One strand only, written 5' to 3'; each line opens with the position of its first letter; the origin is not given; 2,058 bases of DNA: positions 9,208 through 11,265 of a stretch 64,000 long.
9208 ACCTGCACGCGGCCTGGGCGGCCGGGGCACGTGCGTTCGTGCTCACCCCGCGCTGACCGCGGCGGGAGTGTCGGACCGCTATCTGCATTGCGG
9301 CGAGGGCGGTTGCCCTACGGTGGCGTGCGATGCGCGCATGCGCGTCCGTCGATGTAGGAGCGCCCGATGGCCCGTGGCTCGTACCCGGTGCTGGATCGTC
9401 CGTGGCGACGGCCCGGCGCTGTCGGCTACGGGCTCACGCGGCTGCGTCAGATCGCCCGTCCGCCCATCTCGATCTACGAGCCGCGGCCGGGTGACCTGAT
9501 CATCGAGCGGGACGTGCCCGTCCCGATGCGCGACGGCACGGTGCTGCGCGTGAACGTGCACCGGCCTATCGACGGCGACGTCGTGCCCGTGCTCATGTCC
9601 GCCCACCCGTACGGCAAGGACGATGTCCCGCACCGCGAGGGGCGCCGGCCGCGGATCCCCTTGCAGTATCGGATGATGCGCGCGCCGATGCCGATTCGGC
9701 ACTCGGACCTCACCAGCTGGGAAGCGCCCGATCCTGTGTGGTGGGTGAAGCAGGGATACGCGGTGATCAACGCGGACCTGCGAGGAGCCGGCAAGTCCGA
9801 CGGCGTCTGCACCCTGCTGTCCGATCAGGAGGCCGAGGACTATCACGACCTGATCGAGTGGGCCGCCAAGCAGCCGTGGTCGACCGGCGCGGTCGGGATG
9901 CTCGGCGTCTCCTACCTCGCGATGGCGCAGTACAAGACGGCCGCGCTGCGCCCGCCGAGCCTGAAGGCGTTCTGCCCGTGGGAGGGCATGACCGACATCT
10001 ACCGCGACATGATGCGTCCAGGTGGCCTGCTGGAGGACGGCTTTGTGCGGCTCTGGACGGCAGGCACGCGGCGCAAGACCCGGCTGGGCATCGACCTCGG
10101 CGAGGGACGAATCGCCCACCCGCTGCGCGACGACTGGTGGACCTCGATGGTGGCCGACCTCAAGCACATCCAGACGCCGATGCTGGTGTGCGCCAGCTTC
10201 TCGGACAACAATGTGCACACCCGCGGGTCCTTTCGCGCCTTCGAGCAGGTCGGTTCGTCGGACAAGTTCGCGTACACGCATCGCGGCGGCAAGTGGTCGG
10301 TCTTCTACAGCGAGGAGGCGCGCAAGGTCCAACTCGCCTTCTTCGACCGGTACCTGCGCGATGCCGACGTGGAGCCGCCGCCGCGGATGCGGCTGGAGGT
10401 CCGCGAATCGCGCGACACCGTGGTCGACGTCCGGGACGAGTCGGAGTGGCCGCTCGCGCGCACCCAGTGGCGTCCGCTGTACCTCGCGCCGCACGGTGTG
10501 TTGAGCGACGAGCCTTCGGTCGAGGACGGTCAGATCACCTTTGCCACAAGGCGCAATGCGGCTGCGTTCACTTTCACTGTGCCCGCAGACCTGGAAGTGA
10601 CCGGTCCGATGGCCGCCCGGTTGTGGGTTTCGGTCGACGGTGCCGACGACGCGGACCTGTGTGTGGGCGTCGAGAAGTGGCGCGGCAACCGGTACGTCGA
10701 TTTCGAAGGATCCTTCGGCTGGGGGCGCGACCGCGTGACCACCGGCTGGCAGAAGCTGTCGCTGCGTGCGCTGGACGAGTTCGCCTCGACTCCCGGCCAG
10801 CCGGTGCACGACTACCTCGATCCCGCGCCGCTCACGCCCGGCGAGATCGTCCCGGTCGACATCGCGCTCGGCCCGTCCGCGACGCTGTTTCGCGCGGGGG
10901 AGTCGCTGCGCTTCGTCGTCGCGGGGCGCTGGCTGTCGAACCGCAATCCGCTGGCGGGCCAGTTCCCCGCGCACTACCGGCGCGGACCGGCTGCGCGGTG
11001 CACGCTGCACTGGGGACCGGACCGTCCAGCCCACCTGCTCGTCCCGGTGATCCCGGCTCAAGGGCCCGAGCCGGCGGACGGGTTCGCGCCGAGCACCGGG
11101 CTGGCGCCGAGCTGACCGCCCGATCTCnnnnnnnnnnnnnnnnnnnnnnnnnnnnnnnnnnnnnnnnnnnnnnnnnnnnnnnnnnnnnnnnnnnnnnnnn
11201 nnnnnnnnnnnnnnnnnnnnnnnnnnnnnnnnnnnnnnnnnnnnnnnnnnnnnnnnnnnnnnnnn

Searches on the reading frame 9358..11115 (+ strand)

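Call 12: search_protein_families(library=pfam, proteins=[window:9358-11115:+], max_evalue=0.001)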
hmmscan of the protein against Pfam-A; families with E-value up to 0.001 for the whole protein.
window:9358-11115:+ (585 aa): 4 families
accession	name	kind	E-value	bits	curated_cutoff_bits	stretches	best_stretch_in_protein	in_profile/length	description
PF02129.25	Peptidase_S15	-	2.7e-45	155.6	23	1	59-302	1-251/262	X-Pro dipeptidyl-peptidase (S15 family)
PF08530.16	PepX_C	-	7.9e-23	81.9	22.5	1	338-523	3-178/217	X-Pro dipeptidyl-peptidase C-terminal non-catalytic domain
PF12146.15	Hydrolase_4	-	1.7e-06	27.9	27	0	129-204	27-103/239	Serine aminopeptidase, S33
PF00326.27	Peptidase_S9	-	7.8e-05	22.7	22.6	0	127-301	8-173/213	Prolyl oligopeptidase family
